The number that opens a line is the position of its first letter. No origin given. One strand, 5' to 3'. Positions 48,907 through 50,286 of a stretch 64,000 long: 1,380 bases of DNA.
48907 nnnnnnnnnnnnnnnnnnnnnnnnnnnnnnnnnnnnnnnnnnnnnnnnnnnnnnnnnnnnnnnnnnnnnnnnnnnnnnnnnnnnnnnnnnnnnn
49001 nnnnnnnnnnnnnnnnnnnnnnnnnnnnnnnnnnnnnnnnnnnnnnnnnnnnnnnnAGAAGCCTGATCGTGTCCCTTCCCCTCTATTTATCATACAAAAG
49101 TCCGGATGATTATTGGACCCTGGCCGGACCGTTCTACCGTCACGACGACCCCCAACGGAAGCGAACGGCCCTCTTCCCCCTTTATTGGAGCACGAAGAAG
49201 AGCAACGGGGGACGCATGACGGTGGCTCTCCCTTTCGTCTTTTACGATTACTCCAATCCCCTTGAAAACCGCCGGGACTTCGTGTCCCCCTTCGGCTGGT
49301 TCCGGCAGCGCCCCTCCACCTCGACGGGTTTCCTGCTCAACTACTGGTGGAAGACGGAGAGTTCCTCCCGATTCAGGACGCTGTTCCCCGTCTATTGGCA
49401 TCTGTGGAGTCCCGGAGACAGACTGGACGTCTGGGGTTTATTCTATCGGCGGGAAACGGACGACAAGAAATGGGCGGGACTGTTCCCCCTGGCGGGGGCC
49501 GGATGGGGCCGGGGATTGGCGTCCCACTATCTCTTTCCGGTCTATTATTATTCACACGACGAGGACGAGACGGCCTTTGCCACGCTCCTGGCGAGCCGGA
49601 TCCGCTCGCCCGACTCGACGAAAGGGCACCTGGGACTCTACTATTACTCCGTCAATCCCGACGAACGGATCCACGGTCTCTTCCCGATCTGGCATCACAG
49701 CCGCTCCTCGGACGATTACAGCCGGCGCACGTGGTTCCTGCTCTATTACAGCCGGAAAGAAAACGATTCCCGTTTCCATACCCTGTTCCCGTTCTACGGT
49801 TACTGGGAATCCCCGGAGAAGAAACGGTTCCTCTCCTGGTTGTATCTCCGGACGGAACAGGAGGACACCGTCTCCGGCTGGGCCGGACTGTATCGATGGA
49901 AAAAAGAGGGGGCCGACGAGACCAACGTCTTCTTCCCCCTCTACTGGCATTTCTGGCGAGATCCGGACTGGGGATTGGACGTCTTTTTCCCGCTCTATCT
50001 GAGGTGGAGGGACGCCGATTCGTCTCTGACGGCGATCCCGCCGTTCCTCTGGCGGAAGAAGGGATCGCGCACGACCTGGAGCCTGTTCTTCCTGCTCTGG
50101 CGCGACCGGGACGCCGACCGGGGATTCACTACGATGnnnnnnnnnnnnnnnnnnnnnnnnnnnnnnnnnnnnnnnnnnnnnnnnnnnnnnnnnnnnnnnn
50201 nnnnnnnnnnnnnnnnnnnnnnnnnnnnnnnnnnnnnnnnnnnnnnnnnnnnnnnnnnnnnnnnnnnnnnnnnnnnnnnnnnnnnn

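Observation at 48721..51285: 854-aa secreted protein made almost entirely of ~40 aromatic FPLYW-type mini-repeats, abutting the radical SAM cluster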

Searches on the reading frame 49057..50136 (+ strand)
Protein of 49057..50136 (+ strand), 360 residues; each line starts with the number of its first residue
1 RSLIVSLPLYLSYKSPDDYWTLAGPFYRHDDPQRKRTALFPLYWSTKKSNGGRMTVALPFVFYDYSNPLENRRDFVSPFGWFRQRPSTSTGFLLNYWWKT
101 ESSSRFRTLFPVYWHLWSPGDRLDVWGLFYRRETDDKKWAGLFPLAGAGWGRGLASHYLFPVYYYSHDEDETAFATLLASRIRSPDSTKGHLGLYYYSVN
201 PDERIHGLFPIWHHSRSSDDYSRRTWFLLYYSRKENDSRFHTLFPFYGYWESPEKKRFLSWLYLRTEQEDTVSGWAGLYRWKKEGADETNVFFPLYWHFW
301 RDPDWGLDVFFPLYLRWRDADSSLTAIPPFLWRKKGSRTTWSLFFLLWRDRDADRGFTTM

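Call 49: predict_structure(alignment_id=A2)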
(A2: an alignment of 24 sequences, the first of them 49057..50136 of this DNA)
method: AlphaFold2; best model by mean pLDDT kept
length: 360 residues; sequences in the alignment: 24
mean_pLDDT: 91.3   pTM: 0.52
mean pLDDT of the five models: 91.3, 90.8, 77.2, 72.7, 64.6
residues with pLDDT >= 90: 241; 70-90: 116; 50-70: 3; < 50: 0
segments of 3 or more residues with pLDDT < 50: none
pLDDT, mean of each block of 10 residues (from residue 1): 83 90 91 88 87 82 85 91 95 96 94 95 97 97 96 96 96 97 97 96 92 89 82 88 87 92 92 95 95 94 93 93 91 90 86 82
secondary structure, 60 per line:
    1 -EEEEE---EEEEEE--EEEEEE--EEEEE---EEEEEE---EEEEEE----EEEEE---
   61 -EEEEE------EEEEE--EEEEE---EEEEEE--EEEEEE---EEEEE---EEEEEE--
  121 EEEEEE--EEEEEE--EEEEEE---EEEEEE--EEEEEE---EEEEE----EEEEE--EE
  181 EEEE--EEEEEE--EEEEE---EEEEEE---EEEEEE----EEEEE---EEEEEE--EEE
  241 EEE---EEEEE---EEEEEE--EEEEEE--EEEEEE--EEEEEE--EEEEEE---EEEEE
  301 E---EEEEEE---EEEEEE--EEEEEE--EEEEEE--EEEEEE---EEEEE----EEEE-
elements in order: E2-6 E10-15 E18-23 E26-30 E34-39 E43-48 E53-57 E62-66 E73-77 E80-84 E88-93 E96-101 E105-109 E113-118 E121-126 E129-134 E137-142 E146-151 E154-159 E163-167 E172-176 E179-184 E187-192 E195-199 E203-208 E212-217 E222-226 E230-235 E238-243 E247-251 E255-260 E263-268 E271-276 E279-284 E287-292 E296-301 E305-310 E314-319 E322-327 E330-335 E338-343 E347-351 E356-359

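Call 52: fold_search(model_id=the predicted structure, library=pdb)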
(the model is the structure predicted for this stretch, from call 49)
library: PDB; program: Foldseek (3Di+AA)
matches with E <= 10: 1022; with E <= 0.001: 32
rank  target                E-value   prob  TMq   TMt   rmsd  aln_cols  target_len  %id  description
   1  7sqc_9A               1.9e-05  1.00  0.18  0.09  31.3       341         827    9  Ciliary C1 central pair apparatus isolated from Chlamydomonas reinhardtii (released 2022-04-13)
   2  8fh3_B                3.7e-05  0.97  0.13  0.06  27.1       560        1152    7  Human IFT-A complex structures provide molecular insights into ciliary transport (released 2023-02-22)
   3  8bbe_C                3.8e-05  0.99  0.14  0.08  26.8       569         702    9  Structure of the IFT-A complex; IFT-A2 module (released 2022-12-21)
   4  8bbg_C                4.4e-05  0.98  0.14  0.05  27.1       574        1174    9  Structure of the IFT-A complex; anterograde IFT-A train model (released 2022-12-21)
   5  9a2d_C                8.6e-05  0.98  0.13  0.05  26.3       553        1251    6  Modeling of the ciliary Intraflagellar transport-A complex (released 2024-05-10)
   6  7mq8_LO               1.4e-04  0.93  0.13  0.08  28.1       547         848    8  Cryo-EM structure of the human SSU processome, state pre-A1 (released 2021-09-22)
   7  8r51_A                1.8e-04  0.96  0.16  0.05  37.8       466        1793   11  Mouse teneurin-3 non-compact subunit - A1B1 isoform (released 2024-05-08)
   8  6fay                  1.9e-04  0.90  0.14  0.05  38.3       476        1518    9  Teneurin3 monomer (released 2018-03-28)
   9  8ruy_I                2.1e-04  0.97  0.15  0.05  20.8       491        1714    8  Structure of IFTA and IFTB in Retrograde Intraflagellar transport trains (released 2024-07-24)
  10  9e9r                  2.3e-04  0.60  0.11  0.03  22.8       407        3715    8  The Structure of ApoB100 from Human Low-Density Lipoprotein (released 2024-12-18)
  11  7d4i_BE               2.5e-04  0.97  0.17  0.10  31.2       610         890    7  Cryo-EM structure of 90S small ribosomal precursors complex with the DEAH-box RNA helicase Dhr1 (State F) (released 2021-10-06)
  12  6zqa_UU               2.7e-04  0.87  0.13  0.08  29.7       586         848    8  Cryo-EM structure of the 90S pre-ribosome from Saccharomyces cerevisiae, state A (Poly-Ala) (released 2020-09-23)
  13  9ea7                  2.9e-04  0.82  0.14  0.03  22.2       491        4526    9  The Structure of ApoB100 from Human Low-Density Lipoprotein (released 2024-12-18)
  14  8r54_A                3.1e-04  0.92  0.14  0.04  39.2       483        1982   10  Mouse teneurin-3 non-compact subunit - A0B0 isoform (released 2024-05-08)
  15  4bxr_A                3.5e-04  1.00  0.18  0.31  13.1       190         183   10  Structure of the wild-type TCP10 domain of Danio rerio CPAP in complex with a peptide of Danio rerio STIL (released 2013-09-25)
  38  4bxp                  1.4e-03  1.00  0.29  0.53   6.4       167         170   12  Structure of the wild-type TCP10 domain of Danio rerio CPAP (released 2013-09-25)
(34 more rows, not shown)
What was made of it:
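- Closest known: CPAP/SAS-4 TCP10. Same: They are the best structural analogues of the high-confidence fragment (4bxp: target TM 0.53, rmsd 6.4 A, probability 1.0; OspA variants: probability 0.9-1.0) (call 52).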
